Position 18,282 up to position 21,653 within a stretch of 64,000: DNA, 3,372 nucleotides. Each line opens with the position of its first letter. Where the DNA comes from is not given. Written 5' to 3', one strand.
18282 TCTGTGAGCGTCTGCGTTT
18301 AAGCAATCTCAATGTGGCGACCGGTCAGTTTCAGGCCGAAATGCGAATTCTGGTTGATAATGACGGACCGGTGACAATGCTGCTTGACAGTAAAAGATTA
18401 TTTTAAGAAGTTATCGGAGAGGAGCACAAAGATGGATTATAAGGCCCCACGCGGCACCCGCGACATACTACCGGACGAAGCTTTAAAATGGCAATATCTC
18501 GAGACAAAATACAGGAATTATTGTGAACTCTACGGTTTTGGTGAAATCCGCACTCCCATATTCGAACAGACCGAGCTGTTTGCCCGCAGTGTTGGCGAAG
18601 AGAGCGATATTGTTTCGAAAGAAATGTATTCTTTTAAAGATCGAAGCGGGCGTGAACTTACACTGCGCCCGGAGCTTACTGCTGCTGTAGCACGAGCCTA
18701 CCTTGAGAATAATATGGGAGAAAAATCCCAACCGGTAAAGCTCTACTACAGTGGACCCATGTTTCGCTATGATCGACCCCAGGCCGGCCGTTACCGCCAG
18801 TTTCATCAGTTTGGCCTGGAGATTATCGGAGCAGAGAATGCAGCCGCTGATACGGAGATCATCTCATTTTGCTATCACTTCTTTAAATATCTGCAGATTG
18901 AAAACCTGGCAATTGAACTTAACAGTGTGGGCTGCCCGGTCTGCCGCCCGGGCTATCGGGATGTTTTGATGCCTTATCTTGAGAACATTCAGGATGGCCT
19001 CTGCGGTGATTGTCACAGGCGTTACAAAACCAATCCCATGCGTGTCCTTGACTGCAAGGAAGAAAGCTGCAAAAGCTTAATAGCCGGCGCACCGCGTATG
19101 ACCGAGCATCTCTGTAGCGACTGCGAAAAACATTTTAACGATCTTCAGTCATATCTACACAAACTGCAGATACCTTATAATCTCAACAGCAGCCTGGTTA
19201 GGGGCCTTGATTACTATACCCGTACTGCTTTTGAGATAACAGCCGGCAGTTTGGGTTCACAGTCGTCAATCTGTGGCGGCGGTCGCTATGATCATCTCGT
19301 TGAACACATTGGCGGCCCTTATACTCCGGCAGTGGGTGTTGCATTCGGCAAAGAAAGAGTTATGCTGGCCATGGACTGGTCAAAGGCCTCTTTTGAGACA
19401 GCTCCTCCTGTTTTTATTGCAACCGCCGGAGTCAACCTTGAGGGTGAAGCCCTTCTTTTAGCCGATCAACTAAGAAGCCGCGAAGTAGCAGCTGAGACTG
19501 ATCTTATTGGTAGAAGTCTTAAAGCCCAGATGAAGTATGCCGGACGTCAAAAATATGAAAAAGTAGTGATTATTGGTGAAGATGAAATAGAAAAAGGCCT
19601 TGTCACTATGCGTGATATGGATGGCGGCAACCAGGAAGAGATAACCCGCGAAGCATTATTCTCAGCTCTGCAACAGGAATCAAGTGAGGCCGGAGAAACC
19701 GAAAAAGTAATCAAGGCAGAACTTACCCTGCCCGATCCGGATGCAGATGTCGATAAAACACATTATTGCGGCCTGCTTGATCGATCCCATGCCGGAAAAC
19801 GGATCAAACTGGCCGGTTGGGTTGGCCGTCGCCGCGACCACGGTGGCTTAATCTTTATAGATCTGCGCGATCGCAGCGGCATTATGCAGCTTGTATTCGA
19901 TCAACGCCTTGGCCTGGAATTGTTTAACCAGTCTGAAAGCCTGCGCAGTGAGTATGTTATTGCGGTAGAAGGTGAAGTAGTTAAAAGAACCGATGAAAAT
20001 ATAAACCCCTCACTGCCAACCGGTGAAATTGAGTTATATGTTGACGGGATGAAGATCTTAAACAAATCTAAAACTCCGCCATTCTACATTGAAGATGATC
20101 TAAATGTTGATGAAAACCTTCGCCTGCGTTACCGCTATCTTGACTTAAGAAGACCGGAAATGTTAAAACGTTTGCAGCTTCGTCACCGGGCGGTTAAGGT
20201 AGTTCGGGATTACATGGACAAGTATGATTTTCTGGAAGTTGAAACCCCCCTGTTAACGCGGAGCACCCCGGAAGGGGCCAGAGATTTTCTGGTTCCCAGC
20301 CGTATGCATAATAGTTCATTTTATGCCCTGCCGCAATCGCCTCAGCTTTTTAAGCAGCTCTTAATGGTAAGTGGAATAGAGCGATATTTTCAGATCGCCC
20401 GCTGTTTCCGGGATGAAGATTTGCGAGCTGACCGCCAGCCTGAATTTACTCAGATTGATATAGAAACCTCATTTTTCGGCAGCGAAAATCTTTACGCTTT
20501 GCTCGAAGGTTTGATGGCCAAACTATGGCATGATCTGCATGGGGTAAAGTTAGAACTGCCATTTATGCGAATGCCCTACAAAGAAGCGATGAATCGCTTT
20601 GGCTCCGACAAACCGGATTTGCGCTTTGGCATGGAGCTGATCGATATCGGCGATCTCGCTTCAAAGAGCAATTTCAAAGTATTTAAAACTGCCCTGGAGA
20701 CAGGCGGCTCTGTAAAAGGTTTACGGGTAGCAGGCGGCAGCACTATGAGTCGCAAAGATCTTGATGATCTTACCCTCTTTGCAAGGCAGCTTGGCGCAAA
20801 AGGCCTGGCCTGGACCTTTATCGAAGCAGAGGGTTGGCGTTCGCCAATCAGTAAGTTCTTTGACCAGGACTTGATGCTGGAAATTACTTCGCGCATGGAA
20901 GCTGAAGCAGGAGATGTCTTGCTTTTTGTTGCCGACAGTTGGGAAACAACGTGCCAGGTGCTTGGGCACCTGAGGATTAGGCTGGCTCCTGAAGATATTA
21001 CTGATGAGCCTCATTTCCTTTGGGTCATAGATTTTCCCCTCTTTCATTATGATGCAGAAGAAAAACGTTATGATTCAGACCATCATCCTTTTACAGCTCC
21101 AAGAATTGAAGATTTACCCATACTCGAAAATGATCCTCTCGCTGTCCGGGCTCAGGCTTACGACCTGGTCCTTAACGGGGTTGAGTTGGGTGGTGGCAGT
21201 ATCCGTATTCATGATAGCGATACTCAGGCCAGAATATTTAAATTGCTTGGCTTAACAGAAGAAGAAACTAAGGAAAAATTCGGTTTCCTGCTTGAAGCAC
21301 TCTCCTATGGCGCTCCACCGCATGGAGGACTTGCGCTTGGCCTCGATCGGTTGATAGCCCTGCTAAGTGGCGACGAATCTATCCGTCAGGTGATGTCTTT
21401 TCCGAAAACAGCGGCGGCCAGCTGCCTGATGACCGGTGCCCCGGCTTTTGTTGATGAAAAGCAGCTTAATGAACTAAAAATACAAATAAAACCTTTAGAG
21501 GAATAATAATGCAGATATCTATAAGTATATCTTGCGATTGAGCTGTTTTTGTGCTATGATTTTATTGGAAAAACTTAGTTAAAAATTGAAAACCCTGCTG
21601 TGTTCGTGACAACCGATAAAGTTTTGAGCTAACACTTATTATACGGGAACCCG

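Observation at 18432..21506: HisRS-AspRS fusion: one polypeptide carrying two complete class II aminoacyl-tRNA synthetases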

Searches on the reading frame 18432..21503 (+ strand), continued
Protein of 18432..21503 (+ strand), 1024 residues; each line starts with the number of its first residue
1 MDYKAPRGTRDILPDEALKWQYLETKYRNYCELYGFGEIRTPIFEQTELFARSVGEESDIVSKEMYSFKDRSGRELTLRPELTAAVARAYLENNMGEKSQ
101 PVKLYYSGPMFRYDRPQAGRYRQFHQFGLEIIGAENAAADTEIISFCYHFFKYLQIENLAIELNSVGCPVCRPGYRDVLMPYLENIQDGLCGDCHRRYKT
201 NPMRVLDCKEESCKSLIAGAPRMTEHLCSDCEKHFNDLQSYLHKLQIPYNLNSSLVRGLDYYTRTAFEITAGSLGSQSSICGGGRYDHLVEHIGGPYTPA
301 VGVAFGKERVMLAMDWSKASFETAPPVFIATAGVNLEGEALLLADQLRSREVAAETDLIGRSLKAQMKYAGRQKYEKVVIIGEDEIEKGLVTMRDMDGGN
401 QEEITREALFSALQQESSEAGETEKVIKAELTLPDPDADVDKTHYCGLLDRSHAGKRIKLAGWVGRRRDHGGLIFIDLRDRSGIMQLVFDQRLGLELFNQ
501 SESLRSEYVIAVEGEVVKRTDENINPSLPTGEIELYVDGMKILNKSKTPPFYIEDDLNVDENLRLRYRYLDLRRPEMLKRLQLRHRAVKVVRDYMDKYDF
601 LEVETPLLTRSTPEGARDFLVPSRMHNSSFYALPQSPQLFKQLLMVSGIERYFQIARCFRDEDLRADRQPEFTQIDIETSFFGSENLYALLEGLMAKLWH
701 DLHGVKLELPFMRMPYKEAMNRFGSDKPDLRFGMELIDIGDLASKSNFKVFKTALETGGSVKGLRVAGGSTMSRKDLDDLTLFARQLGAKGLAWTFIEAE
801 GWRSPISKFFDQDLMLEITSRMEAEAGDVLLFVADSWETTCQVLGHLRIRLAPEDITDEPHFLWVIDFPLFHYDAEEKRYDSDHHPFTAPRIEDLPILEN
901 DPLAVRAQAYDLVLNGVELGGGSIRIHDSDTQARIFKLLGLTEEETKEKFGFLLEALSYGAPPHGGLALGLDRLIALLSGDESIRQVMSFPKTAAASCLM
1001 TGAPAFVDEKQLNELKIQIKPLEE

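Call 42: search_solved_structures(query=window:18432-21503:+, max_evalue=1e-30, show_alignments=0)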
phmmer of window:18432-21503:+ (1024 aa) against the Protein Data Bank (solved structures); distinct sequences matched with E-value up to 1e-30: 25.
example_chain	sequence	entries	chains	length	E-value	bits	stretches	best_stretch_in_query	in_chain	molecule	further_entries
6hhv_A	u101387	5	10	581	7.5e-186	623.2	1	442-1019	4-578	Aspartate--tRNA(Asp) ligase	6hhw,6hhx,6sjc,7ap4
1efw_A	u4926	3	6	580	9.2e-186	622.9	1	442-1019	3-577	ASPARTYL-TRNA SYNTHETASE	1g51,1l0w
4wj3_M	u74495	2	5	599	2.6e-181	608.2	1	442-1020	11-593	Aspartate--tRNA(Asp/Asn) ligase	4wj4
1eqr_A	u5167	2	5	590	6.7e-180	603.5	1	442-1020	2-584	ASPARTYL-TRNA SYNTHETASE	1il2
1c0a_A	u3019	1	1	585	1.1e-179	602.9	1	442-1019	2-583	ASPARTYL TRNA SYNTHETASE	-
6wom_A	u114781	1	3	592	8.6e-171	573.4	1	442-1019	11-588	Aspartate--tRNA ligase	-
5w25_A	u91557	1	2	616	1.8e-160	539.2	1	441-1021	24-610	Aspartate--tRNA(Asp/Asn) ligase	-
4o2d_A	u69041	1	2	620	2.4e-159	535.5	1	434-1023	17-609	Aspartate--tRNA ligase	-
4rmf_A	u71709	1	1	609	2e-158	532.4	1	442-1023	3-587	Aspartate--tRNA(Asp/Asn) ligase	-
4ah6_A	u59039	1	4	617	7e-137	461.1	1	434-1019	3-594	ASPARTATE--TRNA LIGASE, MITOCHONDRIAL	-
1qe0_A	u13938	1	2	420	9.1e-111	374.7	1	4-410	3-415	Histidine--tRNA ligase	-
1kmm_A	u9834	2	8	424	2.6e-99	336.8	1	4-411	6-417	HISTIDYL-TRNA SYNTHETASE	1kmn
1htt_A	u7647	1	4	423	2.6e-99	336.8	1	4-411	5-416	HISTIDYL-TRNA SYNTHETASE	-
2el9_A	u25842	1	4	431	2.7e-99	336.7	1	4-411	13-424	Histidyl-tRNA synthetase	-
4rdx_A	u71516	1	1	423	2.1e-90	307.3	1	3-411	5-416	Histidine--tRNA ligase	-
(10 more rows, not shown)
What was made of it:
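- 18432..19670 (+): HisRS module (aa 1-413): class IIa catalytic core with a Cys-rich insertion domain, plus the HGTP anticodon-binding domain (aa 327-415). The model puts a C-terminal helix at aa 406-419. Best solved relative is 1qe0 over aa 4-410 (call 42).
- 19755..21503 (+): Bacterial-type AspRS module (aa 442-1024): N-terminal OB-fold anticodon-binding domain, class IIb catalytic core and GAD insertion. It begins at KTHYCG, the equivalent of the usual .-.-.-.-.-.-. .-terminus but without an initiator Met. Best solved relatives are 6hhv, 1efw, 4wj3 and 1c0a over aa 442-1020 (call 42).
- On Bacterial-type aspartyl-tRNA synthetase (class IIb, aspS): It matches both D-type (6hhv, 1c0a) and ND-type (4wj3) structures about equally (call 42).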

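Call 51: predict_structure(alignment_id=A1)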
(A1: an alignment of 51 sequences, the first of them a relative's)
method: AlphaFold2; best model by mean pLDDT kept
length: 1024 residues; sequences in the alignment: 51
mean_pLDDT: 75.9   pTM: 0.45
mean pLDDT of the five models: 75.9, 73.6, 71.7, 70.8, 70.5
residues with pLDDT >= 90: 278; 70-90: 457; 50-70: 133; < 50: 156
segments of 3 or more residues with pLDDT < 50: 1-10, 47-49, 52-64, 112-122, 274-276, 417-427, 433-435, 546-555, 603-648, 653-670, 993-1007, 1020-1024
pLDDT, mean of each block of 10 residues (from residue 1): 35 66 87 85 53 43 48 54 79 81 84 41 74 91 93 86 89 87 89 78 79 84 88 94 93 73 88 60 88 84 88 77 72 83 80 76 83 82 85 84 86 57 44 56 85 88 84 86 86 84 80 90 70 89 58 46 56 67 83 80 39 32 33 36 46 45 40 68 83 94 92 95 93 91 91 91 92 90 91 92 90 93 94 94 93 85 94 85 86 89 91 92 83 89 78 62 70 86 69 38 42 58 43
secondary structure, 60 per line:
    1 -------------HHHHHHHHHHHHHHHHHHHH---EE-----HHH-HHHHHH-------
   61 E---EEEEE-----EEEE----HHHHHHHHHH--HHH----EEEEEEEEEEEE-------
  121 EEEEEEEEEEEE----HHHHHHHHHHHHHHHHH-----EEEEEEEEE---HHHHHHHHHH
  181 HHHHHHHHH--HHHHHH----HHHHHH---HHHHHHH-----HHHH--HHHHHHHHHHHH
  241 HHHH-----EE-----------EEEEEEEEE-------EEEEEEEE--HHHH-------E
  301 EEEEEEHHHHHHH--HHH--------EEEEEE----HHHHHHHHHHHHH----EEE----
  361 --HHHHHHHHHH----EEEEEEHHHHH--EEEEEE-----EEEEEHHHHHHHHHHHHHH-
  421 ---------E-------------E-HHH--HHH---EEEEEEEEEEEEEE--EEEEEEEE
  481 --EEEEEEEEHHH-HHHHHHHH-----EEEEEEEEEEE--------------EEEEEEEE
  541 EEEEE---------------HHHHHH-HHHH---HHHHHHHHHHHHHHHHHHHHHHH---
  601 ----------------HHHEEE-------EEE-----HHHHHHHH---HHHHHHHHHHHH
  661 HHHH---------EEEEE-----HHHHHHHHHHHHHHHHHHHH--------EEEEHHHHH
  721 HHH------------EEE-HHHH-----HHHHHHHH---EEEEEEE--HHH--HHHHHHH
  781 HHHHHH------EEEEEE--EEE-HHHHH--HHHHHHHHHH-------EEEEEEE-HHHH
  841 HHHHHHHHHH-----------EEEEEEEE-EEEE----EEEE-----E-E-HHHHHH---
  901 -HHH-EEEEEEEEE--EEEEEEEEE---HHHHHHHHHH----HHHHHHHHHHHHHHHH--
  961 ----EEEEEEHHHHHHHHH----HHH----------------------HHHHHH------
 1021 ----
elements in order (helices of 4 or more, strands of 3 or more residues): H14-33 H48-53 E65-69 E75-78 H83-92 E102-113 E121-132 H137-153 E159-167 H171-189 H192-197 H202-207 H211-217 H223-226 H229-244 E263-271 E279-286 H289-292 E300-306 H307-313 E327-332 H337-349 E354-356 H363-372 E377-382 H383-387 E390-395 E401-405 H406-419 E457-470 E473-480 E483-490 H495-502 E508-518 E533-545 H561-566 H568-571 H575-597 E620-622 E630-632 H638-645 H649-664 E674-678 H684-703 E712-715 H716-723 E736-738 H740-743 H749-756 E760-766 H774-786 E793-798 E801-803 H805-809 H812-821 E829-835 H837-850 E862-869 E871-874 E879-882 H892-897 E906-914 E917-925 H929-938 H943-958 E965-970 H971-979 H1009-1014
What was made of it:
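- Tether: the AF2 model has pLDDT below 50-57 at aa 417-435 and pTM 0.45, with well-folded modules (call 51). The AF2 model predicts no inter-module contact (pTM 0.45; call 51). The linker is exposed and disordered (call 51).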

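Call 61: search_protein_representatives(protein=window:18432-21503:+)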
Query: 1024 residues. Proteins with E-value up to 0.001 (for the whole library): 53905; up to 1e-10: 30194; up to 1e-30: 8419. The best 150 are listed.
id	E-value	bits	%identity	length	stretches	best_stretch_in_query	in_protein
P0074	0.0e+00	1426.7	63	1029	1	2-1020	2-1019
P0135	5.1e-206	703.3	56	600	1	438-1019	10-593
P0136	6.1e-193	660.0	53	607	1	442-1020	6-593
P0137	1.7e-188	645.2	50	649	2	507-1019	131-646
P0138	6.7e-187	640.0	51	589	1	438-1020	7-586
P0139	5.4e-184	630.4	51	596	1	442-1018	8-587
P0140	1.0e-183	629.4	49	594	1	442-1020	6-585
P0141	2.4e-183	628.2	50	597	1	442-1020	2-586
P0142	6.8e-183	626.7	54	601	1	444-1017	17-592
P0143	2.1e-181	621.8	49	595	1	441-1022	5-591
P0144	4.1e-181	620.8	49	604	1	442-1020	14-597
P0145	4.9e-180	617.3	51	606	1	444-1019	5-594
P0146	2.1e-179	615.2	51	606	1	441-1017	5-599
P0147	4.2e-179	614.2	50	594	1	441-1018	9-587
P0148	4.8e-178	610.7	48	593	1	442-1019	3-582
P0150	4.7e-177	607.4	49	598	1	442-1020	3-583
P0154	6.1e-176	603.7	49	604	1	441-1020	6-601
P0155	1.1e-175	602.9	50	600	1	442-1020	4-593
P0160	3.5e-174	597.9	48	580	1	442-1020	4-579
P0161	1.3e-169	582.8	46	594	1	441-1020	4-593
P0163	7.6e-169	580.2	48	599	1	445-1020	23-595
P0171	2.6e-164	565.2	47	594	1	442-1024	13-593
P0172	8.0e-164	563.6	46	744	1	442-1020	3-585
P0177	2.2e-163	562.1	49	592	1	455-1020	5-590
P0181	2.2e-162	558.8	47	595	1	440-1020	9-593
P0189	6.7e-160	550.6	46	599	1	441-1020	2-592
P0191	2.8e-159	548.6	47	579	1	452-1020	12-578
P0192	5.2e-159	547.7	46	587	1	442-1020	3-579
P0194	1.6e-158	546.0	47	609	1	442-1022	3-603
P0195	1.7e-157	542.7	45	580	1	448-1020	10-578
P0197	2.1e-157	542.3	54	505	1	562-1020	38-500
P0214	7.0e-154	530.7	47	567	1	452-1020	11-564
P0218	9.0e-153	527.0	44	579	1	449-1020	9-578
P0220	1.2e-152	526.6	47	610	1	441-1020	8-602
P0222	2.3e-152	525.7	48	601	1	442-1020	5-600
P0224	4.4e-152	524.7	45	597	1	453-1020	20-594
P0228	7.7e-150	517.3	44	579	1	451-1020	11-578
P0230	1.2e-149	516.7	44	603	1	442-1020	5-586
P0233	3.8e-149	515.0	44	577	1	446-1020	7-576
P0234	3.9e-149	515.0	44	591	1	441-1022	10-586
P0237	7.9e-149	514.0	45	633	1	439-1020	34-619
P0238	1.6e-148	513.0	46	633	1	442-1020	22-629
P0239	2.6e-148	512.2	42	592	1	442-1020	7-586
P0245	1.9e-147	509.4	43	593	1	442-1020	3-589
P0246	2.5e-147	509.0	46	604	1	456-1020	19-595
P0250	5.7e-146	504.5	47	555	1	442-1020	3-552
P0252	1.1e-145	503.6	47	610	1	442-1020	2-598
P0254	1.4e-145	503.2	44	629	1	442-1020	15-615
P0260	2.3e-144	499.2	47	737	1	471-1020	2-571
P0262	7.5e-144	497.5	46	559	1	465-1020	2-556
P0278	1.0e-139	483.8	44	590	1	443-1020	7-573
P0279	1.2e-139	483.6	45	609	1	442-1020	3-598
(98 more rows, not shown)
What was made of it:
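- It is otherwise very rare even though hisS-aspS adjacency is common: one fused representative among the best 150 (call 61).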

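Call 63: find_encoding_contigs(protein=P0095, flank=4000, max_places=2)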
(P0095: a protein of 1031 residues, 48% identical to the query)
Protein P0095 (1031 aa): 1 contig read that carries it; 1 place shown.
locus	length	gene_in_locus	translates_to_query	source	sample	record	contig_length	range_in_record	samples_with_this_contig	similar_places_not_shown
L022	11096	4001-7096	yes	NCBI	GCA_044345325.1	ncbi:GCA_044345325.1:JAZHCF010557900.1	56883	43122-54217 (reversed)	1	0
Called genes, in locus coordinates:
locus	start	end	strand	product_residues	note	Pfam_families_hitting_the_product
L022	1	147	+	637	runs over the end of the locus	PF03030:H_PPase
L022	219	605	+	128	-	PF01250:Ribosomal_S6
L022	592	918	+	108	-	PF01084:Ribosomal_S18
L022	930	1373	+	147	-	PF01281:Ribosomal_L9_N, PF03948:Ribosomal_L9_C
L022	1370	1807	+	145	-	PF20382:DUF6677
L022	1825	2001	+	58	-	-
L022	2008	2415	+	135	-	-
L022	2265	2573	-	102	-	-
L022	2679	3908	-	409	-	PF13360:PQQ_2, PF01011:PQQ (faint), PF25293:Beta-prop_EMC1_N (faint), PF13360:PQQ_2, PF13570:Beta-prop_ACSF4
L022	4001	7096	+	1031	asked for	PF01409:tRNA-synt_2d (faint), PF13393:tRNA-synt_His, PF00587:tRNA-synt_2b, PF03129:HGTP_anticodon, PF01336:tRNA_anti-codon, PF00152:tRNA-synt_2, PF02938:GAD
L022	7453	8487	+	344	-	PF02562:PhoH, PF13245:AAA_19, PF13604:AAA_30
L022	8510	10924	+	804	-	PF07697:7TMR-HDED, PF07698:7TM-7TMR_HD, PF01966:HD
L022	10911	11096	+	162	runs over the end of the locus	PF02130:YbeY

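Call 64: find_encoding_contigs(protein=P0092, flank=4000, max_places=2)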
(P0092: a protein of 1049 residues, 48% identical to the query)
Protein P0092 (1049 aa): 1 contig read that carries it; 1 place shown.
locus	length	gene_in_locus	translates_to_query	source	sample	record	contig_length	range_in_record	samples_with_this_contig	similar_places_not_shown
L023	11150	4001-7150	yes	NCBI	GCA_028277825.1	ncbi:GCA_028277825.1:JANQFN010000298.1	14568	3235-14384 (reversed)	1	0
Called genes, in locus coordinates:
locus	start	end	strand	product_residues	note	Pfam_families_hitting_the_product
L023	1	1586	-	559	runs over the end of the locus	PF21088:MS_channel_1st (weak), PF00924:MS_channel_2nd, PF21082:MS_channel_3rd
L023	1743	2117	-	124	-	PF00543:P-II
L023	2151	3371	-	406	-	PF00909:Ammonium_transp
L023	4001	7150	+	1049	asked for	PF01409:tRNA-synt_2d (faint), PF13393:tRNA-synt_His, PF00587:tRNA-synt_2b, PF13393:tRNA-synt_His, PF03129:HGTP_anticodon, PF01336:tRNA_anti-codon, PF00152:tRNA-synt_2, PF02938:GAD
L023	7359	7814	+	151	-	-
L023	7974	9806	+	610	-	PF00682:HMGL-like, PF22617:HCS_D2 (weak), PF02743:dCache_1, PF22673:MCP-like_PDC_1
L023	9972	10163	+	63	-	PF00364:Biotin_lipoyl, PF25973:BSH_CzcB (faint), PF25984:BSH_YknX (faint), PF25997:BSH_YhbJ (weak)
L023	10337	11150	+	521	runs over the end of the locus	PF01039:Carboxyl_trans, PF03255:ACCA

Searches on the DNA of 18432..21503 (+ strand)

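Call 29: search_rna_families(sources=[L013, L014, L002, L006], threshold=gathering)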
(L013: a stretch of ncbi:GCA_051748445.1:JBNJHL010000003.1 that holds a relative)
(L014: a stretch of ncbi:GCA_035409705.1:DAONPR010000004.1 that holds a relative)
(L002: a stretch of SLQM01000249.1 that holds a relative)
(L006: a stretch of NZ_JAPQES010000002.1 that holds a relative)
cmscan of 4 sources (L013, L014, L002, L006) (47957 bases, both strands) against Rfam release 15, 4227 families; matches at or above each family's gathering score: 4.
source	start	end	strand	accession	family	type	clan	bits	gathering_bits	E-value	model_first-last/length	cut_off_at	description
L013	6881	7060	+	RF00013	6S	Gene;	-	95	46.4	7.6e-18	1-187/187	no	6S / SsrS RNA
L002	9157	9332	+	RF00013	6S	Gene;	-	91.3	46.4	5.7e-17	1-184/187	3'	6S / SsrS RNA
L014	7365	7541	+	RF00013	6S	Gene;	-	89.1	46.4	1.9e-16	1-187/187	no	6S / SsrS RNA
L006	9130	9313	+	RF00013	6S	Gene;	-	68.5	46.4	1.5e-11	1-187/187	no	6S / SsrS RNA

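Call 48: search_rna_families(source=L014, start=3150, end=3800, threshold=evalue, max_evalue=0.1)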
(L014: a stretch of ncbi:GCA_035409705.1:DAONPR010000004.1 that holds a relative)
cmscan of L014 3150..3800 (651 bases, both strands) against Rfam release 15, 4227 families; matches with E-value up to 0.1: 0.
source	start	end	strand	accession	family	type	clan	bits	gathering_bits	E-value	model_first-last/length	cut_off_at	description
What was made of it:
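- Tried and rejected: None was found in the 500-nt gap upstream of split hisS in L014, even at E up to 0.1 (calls 29, 48).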
